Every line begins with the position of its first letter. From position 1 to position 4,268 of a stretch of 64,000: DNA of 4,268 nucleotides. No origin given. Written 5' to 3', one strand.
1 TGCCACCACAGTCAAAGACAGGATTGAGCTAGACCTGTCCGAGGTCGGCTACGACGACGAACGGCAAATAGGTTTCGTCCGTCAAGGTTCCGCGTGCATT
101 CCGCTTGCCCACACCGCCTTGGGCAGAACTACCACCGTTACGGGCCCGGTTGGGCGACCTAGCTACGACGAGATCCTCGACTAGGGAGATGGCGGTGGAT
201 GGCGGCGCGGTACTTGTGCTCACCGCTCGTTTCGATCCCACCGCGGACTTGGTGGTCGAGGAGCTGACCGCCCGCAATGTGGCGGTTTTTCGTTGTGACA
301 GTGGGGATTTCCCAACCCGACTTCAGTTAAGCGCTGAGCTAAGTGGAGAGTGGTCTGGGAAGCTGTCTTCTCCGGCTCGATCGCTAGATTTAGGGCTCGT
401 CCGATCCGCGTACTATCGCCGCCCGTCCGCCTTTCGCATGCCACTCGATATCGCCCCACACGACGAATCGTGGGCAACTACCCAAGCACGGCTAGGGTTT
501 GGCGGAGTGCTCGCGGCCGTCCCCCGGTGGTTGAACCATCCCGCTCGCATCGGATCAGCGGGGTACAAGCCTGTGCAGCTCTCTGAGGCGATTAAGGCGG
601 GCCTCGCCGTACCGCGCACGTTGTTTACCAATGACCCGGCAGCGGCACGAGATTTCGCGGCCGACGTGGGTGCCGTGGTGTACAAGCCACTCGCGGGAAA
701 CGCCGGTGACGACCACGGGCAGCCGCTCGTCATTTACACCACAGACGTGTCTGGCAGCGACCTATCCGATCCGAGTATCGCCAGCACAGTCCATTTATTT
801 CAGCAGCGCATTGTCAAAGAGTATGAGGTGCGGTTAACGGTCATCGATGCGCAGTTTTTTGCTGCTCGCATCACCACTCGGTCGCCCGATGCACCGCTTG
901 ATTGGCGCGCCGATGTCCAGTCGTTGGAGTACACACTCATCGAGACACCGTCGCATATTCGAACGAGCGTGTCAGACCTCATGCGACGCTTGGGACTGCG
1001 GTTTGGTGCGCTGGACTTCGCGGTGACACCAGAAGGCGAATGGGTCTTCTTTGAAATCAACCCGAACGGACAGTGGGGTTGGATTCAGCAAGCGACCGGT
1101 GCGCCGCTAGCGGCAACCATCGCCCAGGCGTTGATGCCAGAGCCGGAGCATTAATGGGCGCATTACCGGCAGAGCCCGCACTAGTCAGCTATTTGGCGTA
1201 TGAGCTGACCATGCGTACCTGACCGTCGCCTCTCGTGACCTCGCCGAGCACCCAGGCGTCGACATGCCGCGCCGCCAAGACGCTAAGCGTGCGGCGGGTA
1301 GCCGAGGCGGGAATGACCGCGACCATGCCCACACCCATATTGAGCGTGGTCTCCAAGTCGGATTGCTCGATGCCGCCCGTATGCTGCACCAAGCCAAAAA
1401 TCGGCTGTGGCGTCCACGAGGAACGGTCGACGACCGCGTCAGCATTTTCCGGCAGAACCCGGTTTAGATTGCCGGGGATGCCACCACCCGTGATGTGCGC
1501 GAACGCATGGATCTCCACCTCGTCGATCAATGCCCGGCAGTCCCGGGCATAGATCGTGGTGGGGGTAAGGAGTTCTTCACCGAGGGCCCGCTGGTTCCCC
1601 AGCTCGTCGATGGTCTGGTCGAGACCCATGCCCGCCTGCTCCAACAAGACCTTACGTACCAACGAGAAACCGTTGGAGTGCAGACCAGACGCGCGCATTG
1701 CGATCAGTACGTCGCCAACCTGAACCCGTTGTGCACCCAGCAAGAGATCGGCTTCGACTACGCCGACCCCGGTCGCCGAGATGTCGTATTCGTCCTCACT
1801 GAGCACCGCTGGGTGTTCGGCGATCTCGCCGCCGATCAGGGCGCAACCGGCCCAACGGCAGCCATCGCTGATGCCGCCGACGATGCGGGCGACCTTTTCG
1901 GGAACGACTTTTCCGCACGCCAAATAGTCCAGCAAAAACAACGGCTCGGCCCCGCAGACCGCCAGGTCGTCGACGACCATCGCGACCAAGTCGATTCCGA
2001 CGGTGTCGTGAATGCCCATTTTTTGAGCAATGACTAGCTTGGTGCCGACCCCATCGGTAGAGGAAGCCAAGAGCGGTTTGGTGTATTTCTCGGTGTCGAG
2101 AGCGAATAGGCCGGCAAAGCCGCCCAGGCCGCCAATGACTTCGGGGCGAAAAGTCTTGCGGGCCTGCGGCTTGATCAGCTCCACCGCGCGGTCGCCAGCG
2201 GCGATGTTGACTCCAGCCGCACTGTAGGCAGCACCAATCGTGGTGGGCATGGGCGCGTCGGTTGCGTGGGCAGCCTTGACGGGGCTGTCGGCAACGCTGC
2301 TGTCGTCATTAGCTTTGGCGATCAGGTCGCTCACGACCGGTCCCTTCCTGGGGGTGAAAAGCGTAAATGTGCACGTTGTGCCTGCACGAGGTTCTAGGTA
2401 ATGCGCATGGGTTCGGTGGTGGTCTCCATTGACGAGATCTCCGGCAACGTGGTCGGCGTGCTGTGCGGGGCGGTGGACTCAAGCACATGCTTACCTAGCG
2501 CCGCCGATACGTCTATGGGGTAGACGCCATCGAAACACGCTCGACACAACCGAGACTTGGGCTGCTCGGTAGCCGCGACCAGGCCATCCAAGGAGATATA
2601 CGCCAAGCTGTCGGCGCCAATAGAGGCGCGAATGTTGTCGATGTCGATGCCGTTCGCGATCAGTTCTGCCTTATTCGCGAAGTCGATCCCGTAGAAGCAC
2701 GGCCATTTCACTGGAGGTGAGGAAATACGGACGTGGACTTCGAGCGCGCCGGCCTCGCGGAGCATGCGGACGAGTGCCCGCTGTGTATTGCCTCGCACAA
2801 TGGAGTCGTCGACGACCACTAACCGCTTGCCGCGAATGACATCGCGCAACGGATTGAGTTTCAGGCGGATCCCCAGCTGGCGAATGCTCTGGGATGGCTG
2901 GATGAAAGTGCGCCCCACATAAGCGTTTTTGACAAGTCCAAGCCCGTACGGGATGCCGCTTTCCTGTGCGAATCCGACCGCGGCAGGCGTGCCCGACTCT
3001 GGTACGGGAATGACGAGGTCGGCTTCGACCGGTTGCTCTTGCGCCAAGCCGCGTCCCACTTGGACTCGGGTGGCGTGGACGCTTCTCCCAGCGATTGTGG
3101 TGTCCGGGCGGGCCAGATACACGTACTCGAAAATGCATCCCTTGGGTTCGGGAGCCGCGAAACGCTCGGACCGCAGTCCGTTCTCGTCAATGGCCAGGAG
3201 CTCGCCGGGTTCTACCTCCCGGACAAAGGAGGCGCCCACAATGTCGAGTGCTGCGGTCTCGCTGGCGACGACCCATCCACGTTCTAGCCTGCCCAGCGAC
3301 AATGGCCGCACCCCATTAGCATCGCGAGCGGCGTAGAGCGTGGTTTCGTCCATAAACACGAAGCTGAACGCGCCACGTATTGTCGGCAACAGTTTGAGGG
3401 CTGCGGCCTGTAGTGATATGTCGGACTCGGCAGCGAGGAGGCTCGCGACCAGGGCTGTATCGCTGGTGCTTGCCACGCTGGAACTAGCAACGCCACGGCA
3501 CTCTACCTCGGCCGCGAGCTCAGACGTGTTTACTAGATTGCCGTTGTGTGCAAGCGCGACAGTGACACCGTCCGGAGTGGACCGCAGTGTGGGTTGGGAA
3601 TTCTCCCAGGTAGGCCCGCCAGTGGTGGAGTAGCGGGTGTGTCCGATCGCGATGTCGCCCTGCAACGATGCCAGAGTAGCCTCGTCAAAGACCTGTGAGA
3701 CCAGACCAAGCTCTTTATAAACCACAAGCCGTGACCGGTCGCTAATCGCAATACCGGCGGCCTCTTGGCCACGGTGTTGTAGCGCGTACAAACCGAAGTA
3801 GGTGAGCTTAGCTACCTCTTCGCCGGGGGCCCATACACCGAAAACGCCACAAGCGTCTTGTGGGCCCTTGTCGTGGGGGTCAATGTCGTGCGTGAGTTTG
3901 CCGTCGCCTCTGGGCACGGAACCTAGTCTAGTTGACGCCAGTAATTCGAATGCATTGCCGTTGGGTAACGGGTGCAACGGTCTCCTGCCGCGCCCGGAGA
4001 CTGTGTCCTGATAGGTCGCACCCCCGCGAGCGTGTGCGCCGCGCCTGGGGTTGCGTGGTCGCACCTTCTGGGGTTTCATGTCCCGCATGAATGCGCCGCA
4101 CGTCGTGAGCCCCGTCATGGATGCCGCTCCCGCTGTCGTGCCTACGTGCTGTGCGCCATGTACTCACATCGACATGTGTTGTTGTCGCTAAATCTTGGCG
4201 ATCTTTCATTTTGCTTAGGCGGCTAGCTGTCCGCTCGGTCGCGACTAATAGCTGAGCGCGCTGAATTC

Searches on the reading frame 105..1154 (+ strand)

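Call 13: search_protein_families(library=pfam, proteins=[window:105-1154:+], max_evalue=0.001)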
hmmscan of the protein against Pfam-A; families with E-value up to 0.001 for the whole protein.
window:105-1154:+ (349 aa): 1 family
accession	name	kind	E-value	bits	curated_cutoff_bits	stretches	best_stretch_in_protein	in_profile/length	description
PF21068.3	ATPgraspMvdD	-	1.5e-09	38.4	27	1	36-147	2-118/121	MvdD pre-ATP grasp domain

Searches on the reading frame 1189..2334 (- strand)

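Call 13: search_protein_families(library=pfam, proteins=[window:1189-2334:-], max_evalue=0.001)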
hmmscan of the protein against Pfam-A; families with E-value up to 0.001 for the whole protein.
window:1189-2334:- (381 aa): 2 families
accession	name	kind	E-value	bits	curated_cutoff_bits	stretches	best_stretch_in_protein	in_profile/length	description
PF02769.27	AIRS_C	-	7.7e-27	94.8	23.1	1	205-373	1-152/156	AIR synthase related protein, C-terminal domain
PF00586.29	AIRS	-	3.2e-23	82.7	24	1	88-193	14-112/112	AIR synthase related protein, N-terminal domain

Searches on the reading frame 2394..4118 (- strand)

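Call 13: search_protein_families(library=pfam, proteins=[window:2394-4118:-], max_evalue=0.001)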
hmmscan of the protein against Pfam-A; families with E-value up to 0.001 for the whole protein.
window:2394-4118:- (574 aa): 5 families
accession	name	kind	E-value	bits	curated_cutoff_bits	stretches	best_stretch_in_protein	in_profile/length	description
PF13522.11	GATase_6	-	7.6e-17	62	27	1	151-287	7-130/130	Glutamine amidotransferase domain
PF13537.11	GATase_7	-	2.5e-15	57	25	1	172-291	11-121/123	Glutamine amidotransferase domain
PF00310.26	GATase_2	-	4.8e-08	32.6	19.9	1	128-199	174-248/420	Glutamine amidotransferases class-II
PF00156.33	Pribosyltran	-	5.4e-06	26.3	26.3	1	365-463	29-120/158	Phosphoribosyl transferase domain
PF13230.11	GATase_4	-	0.0007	19.1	23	0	152-202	69-118/272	Glutamine amidotransferases class-II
